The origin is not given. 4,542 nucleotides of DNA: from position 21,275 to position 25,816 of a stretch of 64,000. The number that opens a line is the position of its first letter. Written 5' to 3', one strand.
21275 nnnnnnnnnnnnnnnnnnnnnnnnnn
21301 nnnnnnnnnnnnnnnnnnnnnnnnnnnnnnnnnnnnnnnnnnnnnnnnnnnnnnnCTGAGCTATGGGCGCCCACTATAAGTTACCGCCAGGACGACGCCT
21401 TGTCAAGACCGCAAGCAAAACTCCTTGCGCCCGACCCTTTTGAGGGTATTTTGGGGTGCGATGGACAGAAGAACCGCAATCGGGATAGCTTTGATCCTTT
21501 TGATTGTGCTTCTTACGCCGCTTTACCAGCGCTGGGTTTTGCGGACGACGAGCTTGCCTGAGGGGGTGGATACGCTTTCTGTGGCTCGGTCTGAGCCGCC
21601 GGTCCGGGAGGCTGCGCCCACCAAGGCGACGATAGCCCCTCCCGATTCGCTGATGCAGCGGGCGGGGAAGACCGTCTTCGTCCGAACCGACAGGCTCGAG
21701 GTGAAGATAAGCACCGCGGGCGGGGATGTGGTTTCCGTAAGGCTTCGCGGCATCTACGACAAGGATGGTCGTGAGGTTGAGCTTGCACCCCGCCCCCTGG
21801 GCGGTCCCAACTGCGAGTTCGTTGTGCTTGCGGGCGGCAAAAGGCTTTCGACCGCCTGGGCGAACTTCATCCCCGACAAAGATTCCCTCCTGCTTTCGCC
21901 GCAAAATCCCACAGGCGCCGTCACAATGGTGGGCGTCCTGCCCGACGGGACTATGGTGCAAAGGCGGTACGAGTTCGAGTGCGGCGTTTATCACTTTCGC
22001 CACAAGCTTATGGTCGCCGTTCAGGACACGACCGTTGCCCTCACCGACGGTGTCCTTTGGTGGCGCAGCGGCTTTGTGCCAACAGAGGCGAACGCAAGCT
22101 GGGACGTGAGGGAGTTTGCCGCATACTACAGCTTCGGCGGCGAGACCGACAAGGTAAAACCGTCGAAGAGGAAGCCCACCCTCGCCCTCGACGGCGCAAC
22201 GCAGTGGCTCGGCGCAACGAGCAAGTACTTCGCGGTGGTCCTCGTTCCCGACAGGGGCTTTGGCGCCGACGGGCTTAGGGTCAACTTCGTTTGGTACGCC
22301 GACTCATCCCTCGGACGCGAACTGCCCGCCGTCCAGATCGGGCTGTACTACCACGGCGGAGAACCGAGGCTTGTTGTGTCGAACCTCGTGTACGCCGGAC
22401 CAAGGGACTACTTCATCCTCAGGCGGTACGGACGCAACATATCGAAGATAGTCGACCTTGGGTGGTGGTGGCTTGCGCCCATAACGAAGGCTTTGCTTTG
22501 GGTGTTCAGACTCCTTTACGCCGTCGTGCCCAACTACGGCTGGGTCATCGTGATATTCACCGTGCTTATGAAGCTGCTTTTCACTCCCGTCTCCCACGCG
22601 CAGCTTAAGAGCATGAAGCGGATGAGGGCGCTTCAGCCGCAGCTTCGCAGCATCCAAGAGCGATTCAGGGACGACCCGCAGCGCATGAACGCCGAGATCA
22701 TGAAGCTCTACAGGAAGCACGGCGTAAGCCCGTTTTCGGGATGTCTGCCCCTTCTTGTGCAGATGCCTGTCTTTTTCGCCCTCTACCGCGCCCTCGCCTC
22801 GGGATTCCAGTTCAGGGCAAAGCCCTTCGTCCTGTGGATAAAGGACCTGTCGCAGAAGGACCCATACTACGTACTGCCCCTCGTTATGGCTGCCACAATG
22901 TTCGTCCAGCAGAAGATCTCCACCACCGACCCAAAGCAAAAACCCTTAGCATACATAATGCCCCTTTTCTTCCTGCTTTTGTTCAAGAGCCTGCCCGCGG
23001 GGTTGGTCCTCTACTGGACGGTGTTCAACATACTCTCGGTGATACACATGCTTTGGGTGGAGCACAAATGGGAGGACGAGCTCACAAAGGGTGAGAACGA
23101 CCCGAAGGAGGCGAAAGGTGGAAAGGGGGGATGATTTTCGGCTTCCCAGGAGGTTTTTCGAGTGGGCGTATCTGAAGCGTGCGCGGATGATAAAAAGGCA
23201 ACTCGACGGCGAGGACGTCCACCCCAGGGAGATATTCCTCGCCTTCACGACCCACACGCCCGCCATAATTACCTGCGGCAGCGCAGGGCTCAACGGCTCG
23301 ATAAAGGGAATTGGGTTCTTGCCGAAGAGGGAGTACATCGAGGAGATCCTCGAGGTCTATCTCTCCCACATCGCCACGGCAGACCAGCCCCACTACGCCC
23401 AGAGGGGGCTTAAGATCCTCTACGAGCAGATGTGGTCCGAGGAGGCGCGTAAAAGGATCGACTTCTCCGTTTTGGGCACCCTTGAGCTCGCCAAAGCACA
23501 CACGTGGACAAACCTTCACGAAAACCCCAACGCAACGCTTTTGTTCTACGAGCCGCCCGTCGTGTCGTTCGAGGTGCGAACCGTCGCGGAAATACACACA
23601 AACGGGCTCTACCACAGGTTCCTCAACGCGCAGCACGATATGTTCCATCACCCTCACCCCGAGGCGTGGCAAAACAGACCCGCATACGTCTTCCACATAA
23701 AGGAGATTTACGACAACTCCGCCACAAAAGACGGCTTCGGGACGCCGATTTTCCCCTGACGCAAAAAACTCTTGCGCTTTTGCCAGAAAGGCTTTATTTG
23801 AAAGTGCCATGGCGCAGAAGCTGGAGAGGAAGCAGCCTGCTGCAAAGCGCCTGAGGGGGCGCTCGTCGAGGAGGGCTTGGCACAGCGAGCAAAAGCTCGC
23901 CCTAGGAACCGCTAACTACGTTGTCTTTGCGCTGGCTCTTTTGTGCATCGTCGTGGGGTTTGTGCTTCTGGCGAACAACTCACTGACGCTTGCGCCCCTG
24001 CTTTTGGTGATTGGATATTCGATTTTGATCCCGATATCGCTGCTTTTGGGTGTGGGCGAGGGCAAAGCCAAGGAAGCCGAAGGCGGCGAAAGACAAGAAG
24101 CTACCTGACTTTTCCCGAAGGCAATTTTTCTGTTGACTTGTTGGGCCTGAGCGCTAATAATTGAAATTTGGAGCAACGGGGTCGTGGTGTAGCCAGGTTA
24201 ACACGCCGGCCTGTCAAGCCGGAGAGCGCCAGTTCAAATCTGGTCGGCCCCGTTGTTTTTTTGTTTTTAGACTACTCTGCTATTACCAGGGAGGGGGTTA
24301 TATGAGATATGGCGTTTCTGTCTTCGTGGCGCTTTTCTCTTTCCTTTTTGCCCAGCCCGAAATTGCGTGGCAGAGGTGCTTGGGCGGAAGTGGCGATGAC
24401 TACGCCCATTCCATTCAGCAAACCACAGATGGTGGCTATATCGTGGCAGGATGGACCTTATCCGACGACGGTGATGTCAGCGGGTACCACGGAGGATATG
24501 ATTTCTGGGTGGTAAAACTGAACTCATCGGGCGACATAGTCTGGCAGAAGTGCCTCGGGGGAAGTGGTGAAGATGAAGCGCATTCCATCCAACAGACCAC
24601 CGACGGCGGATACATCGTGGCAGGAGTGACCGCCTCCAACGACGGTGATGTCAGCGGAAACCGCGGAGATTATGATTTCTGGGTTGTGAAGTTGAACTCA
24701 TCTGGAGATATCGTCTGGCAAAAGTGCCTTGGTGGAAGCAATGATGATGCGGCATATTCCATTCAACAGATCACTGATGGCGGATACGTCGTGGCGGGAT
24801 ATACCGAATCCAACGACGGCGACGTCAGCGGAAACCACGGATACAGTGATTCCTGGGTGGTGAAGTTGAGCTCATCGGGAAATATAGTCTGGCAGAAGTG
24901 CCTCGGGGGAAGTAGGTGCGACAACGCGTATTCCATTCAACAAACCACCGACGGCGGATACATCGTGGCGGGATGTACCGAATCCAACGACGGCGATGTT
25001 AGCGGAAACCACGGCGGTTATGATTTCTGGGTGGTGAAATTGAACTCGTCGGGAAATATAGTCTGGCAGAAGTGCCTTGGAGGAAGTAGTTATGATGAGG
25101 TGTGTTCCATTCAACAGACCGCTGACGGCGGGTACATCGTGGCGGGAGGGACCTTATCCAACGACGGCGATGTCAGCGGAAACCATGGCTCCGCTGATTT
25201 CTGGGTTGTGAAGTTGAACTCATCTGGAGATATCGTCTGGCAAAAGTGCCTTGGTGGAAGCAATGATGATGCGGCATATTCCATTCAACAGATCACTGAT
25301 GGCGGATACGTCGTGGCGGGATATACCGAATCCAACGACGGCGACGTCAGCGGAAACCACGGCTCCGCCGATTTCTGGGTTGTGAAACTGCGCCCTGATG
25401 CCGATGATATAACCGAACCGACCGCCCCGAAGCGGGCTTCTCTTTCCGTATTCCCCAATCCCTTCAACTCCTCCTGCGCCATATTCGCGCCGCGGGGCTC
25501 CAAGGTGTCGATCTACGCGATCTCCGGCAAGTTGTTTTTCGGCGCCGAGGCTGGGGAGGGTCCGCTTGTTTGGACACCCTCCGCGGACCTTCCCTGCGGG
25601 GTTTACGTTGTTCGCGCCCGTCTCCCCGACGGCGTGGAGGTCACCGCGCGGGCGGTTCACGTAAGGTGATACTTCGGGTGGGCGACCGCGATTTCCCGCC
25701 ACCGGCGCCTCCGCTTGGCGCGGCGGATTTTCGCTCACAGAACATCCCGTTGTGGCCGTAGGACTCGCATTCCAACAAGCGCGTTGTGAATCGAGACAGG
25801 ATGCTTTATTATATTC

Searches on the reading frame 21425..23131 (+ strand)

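Call 15: search_protein_families(library=pfam, proteins=[window:21425-23131:+], max_evalue=0.001)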
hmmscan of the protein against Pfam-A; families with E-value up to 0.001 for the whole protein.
window:21425-23131:+ (569 aa): 2 families
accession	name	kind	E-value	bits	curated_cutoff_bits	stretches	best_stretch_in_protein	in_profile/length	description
PF02096.25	60KD_IMP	-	8.4e-60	201.9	35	1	371-546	1-162/163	60Kd inner membrane protein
PF14849.12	YidC_periplas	-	7.4e-18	65.9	24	1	85-360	3-283/283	YidC periplasmic domain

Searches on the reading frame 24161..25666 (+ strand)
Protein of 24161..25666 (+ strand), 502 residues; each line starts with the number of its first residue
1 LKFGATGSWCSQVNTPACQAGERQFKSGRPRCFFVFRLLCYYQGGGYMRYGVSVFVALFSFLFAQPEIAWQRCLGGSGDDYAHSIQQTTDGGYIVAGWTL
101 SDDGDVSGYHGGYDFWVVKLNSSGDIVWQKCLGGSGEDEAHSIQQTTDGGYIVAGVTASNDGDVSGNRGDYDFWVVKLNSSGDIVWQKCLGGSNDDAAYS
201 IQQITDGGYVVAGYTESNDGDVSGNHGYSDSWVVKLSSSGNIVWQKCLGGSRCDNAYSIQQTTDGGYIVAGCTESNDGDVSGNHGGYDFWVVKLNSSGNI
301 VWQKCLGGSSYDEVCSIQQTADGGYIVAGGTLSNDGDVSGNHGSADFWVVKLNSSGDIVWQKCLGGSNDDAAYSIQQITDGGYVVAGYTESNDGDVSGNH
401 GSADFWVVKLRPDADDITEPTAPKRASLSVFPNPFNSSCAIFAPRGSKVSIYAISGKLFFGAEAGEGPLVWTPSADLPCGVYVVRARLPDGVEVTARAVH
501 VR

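Call 15: search_protein_families(library=pfam, proteins=[window:24161-25666:+], max_evalue=0.001)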
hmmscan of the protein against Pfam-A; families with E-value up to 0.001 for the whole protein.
window:24161-25666:+ (502 aa): 2 families
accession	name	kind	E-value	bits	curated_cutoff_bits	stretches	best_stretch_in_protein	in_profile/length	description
PF05402.18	PqqD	-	4.6e-14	52.9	23.4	0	291-316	12-37/67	Coenzyme PQQ synthesis protein D (PqqD)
PF14505.12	DUF4438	-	6.8e-06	26.3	24.9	0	378-413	61-96/135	Domain of unknown function (DUF4438), N-terminal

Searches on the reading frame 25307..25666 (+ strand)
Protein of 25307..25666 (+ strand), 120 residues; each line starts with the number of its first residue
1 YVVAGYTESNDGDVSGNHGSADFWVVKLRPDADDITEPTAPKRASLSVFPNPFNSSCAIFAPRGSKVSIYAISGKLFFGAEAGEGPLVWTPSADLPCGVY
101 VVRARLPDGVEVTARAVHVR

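Call 105: search_protein_families(library=ncbifam, proteins=[window:25307-25666:+], max_evalue=0.1)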
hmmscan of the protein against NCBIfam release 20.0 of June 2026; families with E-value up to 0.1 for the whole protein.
window:25307-25666:+ (120 aa): 2 families
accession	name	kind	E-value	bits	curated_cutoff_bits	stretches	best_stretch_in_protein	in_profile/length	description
TIGR04183.1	Por_Secre_tail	domain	0.00021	21.2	23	1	48-112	1-66/72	T9SS type A sorting domain-containing protein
NF038113.1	T9SSA_dep_M36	equivalog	0.044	11.9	885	1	35-104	783-855/869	T9SS-dependent M36 family metallopeptidase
